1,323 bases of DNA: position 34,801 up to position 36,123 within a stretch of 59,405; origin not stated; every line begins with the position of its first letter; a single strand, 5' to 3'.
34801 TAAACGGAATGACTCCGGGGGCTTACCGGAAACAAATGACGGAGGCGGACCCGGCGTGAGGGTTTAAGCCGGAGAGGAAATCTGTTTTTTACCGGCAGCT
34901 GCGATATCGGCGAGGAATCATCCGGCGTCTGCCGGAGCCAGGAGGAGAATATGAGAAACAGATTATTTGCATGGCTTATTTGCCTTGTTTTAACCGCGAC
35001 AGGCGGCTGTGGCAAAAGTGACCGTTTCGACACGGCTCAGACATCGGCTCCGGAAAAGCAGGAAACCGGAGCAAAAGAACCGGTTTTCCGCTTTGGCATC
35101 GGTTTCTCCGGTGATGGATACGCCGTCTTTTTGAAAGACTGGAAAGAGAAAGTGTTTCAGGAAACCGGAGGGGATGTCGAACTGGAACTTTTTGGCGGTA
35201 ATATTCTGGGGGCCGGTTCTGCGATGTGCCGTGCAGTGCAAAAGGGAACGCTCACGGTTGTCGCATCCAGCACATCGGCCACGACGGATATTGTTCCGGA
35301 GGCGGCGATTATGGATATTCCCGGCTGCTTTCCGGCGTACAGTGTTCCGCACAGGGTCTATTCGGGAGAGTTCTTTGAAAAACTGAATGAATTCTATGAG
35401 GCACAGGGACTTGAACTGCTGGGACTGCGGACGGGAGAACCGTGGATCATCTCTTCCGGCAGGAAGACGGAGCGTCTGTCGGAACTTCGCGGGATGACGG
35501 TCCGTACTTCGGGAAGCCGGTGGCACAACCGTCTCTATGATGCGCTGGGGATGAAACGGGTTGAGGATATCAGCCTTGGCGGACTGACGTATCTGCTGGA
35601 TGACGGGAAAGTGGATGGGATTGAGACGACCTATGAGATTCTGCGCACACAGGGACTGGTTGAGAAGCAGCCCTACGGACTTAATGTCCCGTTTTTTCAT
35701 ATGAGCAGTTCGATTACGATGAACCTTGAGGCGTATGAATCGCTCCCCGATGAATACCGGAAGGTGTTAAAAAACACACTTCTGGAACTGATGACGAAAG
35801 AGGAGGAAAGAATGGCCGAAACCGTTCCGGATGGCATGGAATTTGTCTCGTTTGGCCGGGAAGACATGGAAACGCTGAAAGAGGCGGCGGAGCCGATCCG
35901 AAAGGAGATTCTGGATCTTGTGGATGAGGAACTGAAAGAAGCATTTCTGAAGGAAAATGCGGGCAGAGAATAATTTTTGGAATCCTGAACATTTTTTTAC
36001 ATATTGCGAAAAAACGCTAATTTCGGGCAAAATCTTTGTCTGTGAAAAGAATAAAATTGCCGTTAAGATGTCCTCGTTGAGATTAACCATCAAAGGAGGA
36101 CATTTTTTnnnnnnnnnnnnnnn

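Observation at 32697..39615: Accessory sensing/hydrolysis locus: transmembrane AraC regulator, orphan TRAP-type binding protein, a lipoprotein esterase and a membrane-fused hydrolase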

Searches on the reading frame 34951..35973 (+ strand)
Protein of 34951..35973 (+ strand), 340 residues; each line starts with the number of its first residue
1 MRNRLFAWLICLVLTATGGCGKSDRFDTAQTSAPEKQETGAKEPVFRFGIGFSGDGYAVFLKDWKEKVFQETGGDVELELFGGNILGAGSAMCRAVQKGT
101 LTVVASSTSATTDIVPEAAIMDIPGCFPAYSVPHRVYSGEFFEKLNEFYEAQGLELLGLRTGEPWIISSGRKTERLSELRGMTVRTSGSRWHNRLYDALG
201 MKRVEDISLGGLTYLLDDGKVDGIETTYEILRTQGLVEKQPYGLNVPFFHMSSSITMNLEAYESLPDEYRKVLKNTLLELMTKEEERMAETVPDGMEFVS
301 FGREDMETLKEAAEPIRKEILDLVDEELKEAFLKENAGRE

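Call 8: search_protein_families(library=pfam, proteins=[window:34951-35973:+], max_evalue=0.01)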
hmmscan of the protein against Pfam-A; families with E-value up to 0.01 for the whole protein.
window:34951-35973:+ (340 aa): 1 family
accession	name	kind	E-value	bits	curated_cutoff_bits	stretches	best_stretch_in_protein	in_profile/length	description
PF03480.18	DctP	-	9.3e-36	124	23.4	1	61-320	15-282/286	Bacterial extracellular solute-binding protein, family 7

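Call 9: search_protein_families(library=ncbifam, proteins=[window:34951-35973:+], max_evalue=0.1)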
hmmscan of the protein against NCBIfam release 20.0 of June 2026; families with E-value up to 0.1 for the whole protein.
window:34951-35973:+ (340 aa): 2 families
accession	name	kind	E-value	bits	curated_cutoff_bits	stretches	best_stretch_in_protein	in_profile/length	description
NF037995.1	TRAP_S1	subfamily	1.1e-30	106.9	50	1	57-290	12-244/271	TRAP transporter substrate-binding protein DctP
TIGR00787.1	dctP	subfamily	1.1e-24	87.2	175.05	1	62-291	16-245/257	DctP family TRAP transporter solute-binding subunit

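Call 35: search_solved_structures(query=window:34951-35973:+, max_evalue=0.001, show_alignments=4)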
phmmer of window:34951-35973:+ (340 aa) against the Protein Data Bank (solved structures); distinct sequences matched with E-value up to 0.001: 68 (the best 60 are shown).
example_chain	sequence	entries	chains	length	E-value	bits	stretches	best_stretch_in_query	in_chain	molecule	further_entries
4nn3_A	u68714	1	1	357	1.8e-17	66.4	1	68-319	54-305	TRAP dicarboxylate transporter, DctP subunit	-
8t9t_A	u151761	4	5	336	4.2e-16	61.9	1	54-327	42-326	Isethionate-binding periplasmic protein DctP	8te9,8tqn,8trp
4n6d_A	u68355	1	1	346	5.1e-12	48.5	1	59-293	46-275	TRAP dicarboxylate transporter-DctP subunit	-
4pfi_A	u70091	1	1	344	5.2e-12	48.5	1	46-327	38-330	TRAP dicarboxylate transporter-DctP subunit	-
4ngu_A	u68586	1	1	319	1.7e-11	46.8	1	59-300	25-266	TRAP dicarboxylate transporter, DctP subunit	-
4pdd_A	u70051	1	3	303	2.8e-11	46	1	68-296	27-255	TRAP dicarboxylate transporter, DctP subunit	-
4p9k_A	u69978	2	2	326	3e-11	46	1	47-266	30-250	TRAP dicarboxylate transporter, DctP subunit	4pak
7bbr_A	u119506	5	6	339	1e-10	44.2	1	42-331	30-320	Putative TRAP transporter solute receptor DctP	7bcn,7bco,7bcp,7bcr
4pdh_A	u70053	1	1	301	1.1e-10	44.1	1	59-233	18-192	TRAP dicarboxylate transporter, DctP subunit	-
4x8r_A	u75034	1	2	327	3.5e-10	42.5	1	61-289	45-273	TRAP dicarboxylate transporter, DctP subunit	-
4o8m_A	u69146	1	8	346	3.8e-10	42.4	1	61-282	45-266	TRAP dicarboxylate transporter, DctP subunit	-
4p47_A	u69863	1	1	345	4e-10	42.3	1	57-321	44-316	TRAP dicarboxylate transporter, DctP subunit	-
4n8g_A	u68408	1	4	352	4e-10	42.3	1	59-310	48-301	TRAP dicarboxylate transporter, DctP subunit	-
4ovt_A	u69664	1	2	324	5.3e-10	41.9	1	54-279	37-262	TRAP dicarboxylate transporter, DctP subunit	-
4pbq_A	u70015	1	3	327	1.5e-09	40.4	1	63-291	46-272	Putative TRAP PERIPLASMIC SOLUTE BINDING PROTEIN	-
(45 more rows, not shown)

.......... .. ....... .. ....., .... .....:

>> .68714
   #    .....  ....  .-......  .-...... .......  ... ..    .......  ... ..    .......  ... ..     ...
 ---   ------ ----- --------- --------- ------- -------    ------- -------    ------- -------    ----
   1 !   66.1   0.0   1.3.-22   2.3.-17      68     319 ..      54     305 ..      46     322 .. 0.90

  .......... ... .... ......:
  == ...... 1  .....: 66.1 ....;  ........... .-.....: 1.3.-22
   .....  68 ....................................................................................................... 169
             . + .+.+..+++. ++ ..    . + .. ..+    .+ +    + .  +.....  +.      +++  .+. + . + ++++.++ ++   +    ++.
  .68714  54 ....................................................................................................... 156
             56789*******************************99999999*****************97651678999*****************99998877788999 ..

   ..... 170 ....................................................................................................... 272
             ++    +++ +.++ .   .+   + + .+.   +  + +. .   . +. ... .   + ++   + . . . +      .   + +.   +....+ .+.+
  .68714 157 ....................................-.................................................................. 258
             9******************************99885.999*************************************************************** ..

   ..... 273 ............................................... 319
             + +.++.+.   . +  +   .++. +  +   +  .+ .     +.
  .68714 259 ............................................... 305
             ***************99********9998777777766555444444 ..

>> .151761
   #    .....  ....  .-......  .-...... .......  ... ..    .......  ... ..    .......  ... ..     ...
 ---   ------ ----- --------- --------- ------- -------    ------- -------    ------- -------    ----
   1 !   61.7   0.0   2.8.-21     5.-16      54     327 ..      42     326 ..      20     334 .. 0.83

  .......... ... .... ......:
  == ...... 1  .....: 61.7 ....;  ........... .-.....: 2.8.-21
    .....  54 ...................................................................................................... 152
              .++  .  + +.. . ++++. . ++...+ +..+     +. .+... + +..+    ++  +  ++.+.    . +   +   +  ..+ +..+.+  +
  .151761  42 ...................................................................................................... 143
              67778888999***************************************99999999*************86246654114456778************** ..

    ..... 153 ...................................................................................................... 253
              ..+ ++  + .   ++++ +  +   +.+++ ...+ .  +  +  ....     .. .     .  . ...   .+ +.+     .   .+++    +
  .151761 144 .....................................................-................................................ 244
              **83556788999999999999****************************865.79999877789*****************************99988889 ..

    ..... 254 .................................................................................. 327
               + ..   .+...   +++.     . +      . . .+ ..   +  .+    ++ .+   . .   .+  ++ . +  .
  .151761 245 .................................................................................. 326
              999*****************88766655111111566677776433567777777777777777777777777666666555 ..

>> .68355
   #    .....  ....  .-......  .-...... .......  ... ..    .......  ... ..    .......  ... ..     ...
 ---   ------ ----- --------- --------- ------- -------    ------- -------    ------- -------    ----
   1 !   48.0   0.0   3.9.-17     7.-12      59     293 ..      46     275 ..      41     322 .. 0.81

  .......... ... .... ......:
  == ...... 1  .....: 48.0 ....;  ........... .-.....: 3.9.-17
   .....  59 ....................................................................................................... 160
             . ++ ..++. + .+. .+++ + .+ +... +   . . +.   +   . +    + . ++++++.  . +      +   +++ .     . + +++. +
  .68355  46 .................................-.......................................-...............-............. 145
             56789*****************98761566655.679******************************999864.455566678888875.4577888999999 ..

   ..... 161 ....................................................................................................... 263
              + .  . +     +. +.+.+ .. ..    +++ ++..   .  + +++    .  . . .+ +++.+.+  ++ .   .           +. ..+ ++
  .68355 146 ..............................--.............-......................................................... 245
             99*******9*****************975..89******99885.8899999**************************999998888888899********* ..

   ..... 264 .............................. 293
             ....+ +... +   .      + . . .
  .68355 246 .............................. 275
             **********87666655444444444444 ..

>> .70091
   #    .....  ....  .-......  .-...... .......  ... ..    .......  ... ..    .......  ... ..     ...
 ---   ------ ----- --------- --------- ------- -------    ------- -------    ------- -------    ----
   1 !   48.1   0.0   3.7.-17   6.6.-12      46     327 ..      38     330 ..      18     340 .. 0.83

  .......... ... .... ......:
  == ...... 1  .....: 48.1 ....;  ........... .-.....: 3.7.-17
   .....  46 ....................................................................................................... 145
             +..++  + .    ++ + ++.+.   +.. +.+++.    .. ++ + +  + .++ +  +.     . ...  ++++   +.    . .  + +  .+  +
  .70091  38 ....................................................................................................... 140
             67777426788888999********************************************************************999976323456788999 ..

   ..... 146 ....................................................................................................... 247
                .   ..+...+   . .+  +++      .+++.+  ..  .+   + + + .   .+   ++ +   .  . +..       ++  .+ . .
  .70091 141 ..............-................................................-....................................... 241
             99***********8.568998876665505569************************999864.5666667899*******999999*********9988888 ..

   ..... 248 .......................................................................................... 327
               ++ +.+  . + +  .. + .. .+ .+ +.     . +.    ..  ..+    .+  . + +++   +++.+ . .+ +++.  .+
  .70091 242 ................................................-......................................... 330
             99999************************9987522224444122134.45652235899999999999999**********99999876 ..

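Call 36: find_homologous_proteins(query=window:34951-35973:+)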
Query window:34951-35973:+ (340 aa): 10 proteins with E <= 0.001 among 5644 candidates.
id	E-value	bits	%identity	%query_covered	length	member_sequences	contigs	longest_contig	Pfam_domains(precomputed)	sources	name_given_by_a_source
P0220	2.4e-221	751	98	100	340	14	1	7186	PF03480.19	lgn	-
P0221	2.2e-167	574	74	99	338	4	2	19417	PF03480.19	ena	-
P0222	5.9e-97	343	52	87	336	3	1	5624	PF03480.19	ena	-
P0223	9.3e-91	322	49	94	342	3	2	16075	PF03480.19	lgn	-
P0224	6.6e-90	319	46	94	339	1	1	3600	PF03480.19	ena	-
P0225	9.2e-90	319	46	94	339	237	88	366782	PF03480.19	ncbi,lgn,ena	-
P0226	9.5e-90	319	45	98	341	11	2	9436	PF03480.19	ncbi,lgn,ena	-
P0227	1.7e-89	318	45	97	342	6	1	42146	PF03480.19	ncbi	-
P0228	2.1e-78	282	47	86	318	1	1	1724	PF03480.19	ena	-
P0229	8.7e-67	243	56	56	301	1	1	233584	PF03480.19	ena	-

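Call 37: find_encoding_contigs(protein=P0221, flank=8000, max_places=2)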
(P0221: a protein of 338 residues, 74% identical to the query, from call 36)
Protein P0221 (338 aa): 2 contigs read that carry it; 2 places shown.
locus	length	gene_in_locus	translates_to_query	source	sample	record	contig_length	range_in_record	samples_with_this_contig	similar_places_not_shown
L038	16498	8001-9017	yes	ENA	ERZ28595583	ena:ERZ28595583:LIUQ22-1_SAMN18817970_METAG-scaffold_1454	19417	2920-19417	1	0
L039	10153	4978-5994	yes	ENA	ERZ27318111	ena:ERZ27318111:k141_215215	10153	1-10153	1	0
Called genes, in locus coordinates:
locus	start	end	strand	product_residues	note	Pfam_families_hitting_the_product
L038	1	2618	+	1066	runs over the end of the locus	PF00133:tRNA-synt_1, PF01406:tRNA-synt_1e (faint), PF09334:tRNA-synt_1g, PF08264:Anticodon_1, PF19302:DUF5915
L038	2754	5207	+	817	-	PF00343:Phosphorylase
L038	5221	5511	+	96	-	-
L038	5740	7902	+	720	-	PF12833:HTH_18, PF00165:HTH_AraC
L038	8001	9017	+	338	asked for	PF03480:DctP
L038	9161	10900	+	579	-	-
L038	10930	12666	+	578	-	-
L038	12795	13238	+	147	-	-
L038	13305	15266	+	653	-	PF06874:FBPase_2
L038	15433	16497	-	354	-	?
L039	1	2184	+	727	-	?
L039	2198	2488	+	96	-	-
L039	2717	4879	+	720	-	PF12833:HTH_18, PF00165:HTH_AraC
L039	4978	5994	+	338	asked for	PF03480:DctP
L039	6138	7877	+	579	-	-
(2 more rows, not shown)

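Call 38: find_encoding_contigs(protein=P0225, flank=8000, max_places=3)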
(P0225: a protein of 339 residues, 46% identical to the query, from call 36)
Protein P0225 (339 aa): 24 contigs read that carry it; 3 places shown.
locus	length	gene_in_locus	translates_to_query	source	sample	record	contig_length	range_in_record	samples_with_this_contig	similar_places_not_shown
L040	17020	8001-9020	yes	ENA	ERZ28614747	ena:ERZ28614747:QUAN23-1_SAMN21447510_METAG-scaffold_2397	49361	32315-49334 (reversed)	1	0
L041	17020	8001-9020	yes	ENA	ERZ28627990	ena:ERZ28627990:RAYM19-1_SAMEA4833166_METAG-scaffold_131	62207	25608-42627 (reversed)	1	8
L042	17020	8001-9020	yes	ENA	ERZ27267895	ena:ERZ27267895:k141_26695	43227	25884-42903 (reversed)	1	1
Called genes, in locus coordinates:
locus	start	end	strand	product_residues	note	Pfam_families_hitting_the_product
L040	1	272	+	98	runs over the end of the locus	?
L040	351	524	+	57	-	-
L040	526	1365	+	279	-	PF14249:Tocopherol_cycl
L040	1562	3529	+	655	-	PF03190:Thioredox_DsbH, PF13899:Thioredoxin_7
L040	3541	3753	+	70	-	PF02915:Rubrerythrin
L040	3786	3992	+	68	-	-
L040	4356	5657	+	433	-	PF03553:Na_H_antiporter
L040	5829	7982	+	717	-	PF17853:GGDEF_2 (weak), PF12833:HTH_18, PF00165:HTH_AraC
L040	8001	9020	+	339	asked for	PF03480:DctP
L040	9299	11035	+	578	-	-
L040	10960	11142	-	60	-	-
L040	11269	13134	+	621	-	PF02608:Bmp (weak)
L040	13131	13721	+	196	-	PF00149:Metallophos, PF12850:Metallophos_2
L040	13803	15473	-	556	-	PF01368:DHH, PF00571:CBS (weak), PF07085:DRTGG, PF00571:CBS, PF02833:DHHA2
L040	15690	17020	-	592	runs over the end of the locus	PF13510:Fer2_4, PF12837:Fer4_6 (faint), PF12838:Fer4_7 (faint), PF13237:Fer4_10 (faint), PF10588:NADH-G_4Fe-4S_3, PF00037:Fer4 (weak), PF02906:Fe_hyd_lg_C, PF02256:Fe_hyd_SSU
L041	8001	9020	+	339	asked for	PF03480:DctP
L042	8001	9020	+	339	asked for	PF03480:DctP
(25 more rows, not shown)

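Call 39: find_encoding_contigs(protein=P0229, flank=8000, max_places=2)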
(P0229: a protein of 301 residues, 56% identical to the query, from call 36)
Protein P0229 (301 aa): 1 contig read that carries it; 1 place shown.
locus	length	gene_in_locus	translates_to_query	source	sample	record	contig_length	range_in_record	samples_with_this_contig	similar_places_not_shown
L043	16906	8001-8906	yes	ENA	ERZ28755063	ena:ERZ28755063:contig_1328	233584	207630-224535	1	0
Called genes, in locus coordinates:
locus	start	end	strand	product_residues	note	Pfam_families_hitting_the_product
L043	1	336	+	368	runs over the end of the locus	PF12323:HTH_OrfB_IS605, PF01385:OrfB_IS605, PF07282:Cas12f1-like_TNB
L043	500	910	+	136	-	-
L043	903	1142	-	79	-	-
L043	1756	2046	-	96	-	-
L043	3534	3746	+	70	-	PF02915:Rubrerythrin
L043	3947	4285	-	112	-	-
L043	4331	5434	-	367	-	-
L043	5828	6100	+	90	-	-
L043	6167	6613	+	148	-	-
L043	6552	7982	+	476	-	PF17853:GGDEF_2 (weak), PF12833:HTH_18, PF00165:HTH_AraC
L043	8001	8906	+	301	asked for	PF03480:DctP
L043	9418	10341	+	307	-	-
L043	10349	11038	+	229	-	-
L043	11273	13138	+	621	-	PF02608:Bmp (weak)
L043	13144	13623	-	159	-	-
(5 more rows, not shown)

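Call 58: find_related_loci(query=A5, collection=metagenome_contigs, flank=7000)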
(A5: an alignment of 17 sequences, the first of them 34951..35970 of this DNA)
Query A5 (340 aa) in metagenome_contigs; peptide patterns used: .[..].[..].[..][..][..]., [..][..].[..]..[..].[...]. (x = any residue, [..] = any of these).
173 stretches matched a pattern; 17 encode a relative of the query (tblastn E <= 1e-3); 17 distinct loci.
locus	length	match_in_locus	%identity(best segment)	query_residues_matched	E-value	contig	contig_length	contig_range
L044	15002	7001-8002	48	4-340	3e-103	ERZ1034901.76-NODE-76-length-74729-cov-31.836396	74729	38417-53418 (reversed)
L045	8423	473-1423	48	19-337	4e-100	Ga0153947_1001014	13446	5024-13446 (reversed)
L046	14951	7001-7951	48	19-337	9e-100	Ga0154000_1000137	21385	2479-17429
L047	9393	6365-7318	46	18-336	1e-98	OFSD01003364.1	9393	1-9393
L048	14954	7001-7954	46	18-336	1e-98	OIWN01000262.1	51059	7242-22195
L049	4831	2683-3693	46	2-336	4e-99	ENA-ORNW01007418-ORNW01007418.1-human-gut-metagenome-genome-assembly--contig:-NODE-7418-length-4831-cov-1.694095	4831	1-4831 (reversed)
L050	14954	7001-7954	46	18-336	1e-98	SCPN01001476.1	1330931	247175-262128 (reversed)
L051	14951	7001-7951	48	19-337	8e-98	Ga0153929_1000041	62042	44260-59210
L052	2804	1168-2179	48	2-336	2e-89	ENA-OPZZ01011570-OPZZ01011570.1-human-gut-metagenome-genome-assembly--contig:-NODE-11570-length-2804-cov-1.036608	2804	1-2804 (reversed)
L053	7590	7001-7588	56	46-241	9e-74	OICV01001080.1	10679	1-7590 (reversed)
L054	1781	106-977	50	19-336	7e-77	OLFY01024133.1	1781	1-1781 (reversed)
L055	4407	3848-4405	56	46-231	4e-70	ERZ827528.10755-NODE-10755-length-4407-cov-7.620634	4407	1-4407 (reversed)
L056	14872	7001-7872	56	46-336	4e-68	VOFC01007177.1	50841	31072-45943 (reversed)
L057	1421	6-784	60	74-336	2e-42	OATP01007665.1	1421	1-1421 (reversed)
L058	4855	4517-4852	54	46-157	9e-38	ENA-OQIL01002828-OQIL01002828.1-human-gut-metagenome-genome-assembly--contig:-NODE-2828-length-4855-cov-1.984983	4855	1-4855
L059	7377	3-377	41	212-336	4e-27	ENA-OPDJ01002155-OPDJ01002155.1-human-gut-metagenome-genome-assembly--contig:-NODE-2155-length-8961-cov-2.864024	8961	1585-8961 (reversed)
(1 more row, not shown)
